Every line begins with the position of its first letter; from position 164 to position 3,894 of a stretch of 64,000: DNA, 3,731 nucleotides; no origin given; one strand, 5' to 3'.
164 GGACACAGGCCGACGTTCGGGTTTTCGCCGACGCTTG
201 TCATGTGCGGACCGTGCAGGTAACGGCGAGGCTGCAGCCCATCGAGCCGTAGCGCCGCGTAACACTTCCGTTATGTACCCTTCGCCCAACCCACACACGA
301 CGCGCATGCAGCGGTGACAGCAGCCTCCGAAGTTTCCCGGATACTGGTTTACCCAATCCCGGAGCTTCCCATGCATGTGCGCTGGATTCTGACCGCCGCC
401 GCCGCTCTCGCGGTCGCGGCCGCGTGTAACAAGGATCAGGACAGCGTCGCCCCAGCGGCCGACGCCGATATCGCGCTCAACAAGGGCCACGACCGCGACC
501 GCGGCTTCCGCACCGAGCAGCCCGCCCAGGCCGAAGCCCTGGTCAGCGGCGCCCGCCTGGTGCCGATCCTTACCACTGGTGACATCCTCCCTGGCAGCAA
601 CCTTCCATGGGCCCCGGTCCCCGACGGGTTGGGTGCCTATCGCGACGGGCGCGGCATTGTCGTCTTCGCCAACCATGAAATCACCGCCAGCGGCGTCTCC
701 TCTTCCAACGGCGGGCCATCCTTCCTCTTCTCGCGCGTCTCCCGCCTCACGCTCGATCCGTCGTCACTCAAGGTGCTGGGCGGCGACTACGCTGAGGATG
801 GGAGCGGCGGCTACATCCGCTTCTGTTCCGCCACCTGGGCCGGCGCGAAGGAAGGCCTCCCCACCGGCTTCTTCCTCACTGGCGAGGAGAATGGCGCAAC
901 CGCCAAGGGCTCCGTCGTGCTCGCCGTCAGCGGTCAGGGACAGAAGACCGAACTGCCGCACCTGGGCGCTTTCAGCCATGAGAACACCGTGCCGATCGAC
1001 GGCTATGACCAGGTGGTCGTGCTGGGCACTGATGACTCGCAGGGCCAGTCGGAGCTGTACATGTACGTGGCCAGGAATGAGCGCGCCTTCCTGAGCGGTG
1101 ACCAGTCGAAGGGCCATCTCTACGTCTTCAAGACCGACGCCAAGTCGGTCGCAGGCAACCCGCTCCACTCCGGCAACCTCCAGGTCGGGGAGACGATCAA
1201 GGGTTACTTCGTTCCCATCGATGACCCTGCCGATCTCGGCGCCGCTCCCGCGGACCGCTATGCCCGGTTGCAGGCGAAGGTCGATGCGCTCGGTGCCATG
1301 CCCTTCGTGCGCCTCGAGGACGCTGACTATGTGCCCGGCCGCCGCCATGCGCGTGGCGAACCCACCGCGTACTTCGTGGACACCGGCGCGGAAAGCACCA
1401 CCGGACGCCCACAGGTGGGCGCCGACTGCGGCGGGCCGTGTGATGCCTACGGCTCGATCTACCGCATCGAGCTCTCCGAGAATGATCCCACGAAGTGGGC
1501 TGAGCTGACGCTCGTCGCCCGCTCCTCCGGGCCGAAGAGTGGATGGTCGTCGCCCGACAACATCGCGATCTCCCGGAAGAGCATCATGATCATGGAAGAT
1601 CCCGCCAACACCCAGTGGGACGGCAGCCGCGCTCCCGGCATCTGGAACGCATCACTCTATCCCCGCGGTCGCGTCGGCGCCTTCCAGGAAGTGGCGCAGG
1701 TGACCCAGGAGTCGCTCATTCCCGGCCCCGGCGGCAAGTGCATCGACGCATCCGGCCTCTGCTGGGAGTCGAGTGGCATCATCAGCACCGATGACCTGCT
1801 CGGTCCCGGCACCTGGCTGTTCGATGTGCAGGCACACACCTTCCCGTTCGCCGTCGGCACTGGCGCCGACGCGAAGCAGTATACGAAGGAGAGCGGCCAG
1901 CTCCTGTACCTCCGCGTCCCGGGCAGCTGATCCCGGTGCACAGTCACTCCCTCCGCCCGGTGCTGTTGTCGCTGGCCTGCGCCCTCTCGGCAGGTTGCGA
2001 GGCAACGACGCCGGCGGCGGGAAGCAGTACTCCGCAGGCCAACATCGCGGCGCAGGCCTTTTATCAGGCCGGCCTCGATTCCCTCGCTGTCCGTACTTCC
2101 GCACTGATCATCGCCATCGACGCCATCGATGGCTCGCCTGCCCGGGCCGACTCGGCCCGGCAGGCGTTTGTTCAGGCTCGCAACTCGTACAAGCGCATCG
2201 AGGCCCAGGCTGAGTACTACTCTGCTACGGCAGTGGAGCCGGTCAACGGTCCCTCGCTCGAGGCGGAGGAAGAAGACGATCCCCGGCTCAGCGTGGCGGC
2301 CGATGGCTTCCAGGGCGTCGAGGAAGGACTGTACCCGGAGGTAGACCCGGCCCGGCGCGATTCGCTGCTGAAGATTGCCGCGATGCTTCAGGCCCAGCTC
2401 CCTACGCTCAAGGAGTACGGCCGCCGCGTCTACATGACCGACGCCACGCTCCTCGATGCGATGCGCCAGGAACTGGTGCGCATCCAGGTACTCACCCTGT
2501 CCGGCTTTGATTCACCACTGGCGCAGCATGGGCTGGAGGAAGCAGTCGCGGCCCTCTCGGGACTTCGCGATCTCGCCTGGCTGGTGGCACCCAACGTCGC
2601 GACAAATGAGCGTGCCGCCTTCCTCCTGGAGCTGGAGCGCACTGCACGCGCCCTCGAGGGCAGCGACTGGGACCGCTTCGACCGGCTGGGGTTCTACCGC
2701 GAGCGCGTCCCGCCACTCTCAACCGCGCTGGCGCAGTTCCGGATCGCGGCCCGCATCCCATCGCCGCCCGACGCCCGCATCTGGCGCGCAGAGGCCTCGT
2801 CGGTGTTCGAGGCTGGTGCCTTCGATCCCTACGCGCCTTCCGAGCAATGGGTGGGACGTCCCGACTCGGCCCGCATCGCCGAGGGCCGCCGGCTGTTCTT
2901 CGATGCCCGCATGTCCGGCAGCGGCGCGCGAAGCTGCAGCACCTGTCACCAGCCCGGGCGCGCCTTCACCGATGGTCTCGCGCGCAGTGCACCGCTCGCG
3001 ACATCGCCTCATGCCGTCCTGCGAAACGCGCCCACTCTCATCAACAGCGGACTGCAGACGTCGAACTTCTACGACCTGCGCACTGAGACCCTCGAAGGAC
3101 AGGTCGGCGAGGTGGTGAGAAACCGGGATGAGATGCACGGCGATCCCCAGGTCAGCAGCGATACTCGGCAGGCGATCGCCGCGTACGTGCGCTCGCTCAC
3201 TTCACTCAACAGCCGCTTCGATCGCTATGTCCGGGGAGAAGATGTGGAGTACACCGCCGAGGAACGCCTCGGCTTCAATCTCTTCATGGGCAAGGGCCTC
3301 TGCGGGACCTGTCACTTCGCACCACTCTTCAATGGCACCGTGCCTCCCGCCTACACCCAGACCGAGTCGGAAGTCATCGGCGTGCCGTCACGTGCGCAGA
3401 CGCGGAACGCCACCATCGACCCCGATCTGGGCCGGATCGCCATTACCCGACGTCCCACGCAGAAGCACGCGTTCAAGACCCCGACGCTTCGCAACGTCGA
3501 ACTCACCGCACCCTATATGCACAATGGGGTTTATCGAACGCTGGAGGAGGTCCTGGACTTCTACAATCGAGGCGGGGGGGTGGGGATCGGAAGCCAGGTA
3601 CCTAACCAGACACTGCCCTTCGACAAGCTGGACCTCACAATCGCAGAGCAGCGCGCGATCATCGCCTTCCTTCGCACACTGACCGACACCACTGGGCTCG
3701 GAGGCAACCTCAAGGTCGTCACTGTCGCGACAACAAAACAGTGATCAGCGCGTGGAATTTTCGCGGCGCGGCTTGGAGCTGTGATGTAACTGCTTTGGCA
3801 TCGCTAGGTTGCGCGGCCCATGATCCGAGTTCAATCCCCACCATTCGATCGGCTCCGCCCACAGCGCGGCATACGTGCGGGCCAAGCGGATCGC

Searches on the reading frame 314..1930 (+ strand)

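Call 68: search_protein_families(library=pfam, proteins=[window:314-1930:+], max_evalue=0.001)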
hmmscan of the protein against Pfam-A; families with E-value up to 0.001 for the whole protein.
window:314-1930:+ (538 aa): 1 family
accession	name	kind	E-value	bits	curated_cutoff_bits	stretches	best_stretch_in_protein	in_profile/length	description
PF05787.19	PhoX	-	2.4e-13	50.5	24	1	211-434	228-452/515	Alkaline phosphatase PhoX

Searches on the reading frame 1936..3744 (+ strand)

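Call 68: search_protein_families(library=pfam, proteins=[window:1936-3744:+], max_evalue=0.001)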
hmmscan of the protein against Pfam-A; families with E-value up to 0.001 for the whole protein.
window:1936-3744:+ (602 aa): 3 families
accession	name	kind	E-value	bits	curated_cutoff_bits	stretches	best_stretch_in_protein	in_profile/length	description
PF03150.19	CCP_MauG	-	5.3e-31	108.7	25.6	2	313-404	3-92/149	Di-haem cytochrome c peroxidase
PF00034.26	Cytochrom_C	-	8.8e-06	27.4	21.3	0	315-421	2-89/90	Cytochrome c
PF21419.2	RoxA-like_Cyt-c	-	4.9e-05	23.3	26.7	1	514-545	3-34/39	RoxA-like, cytochrome c-like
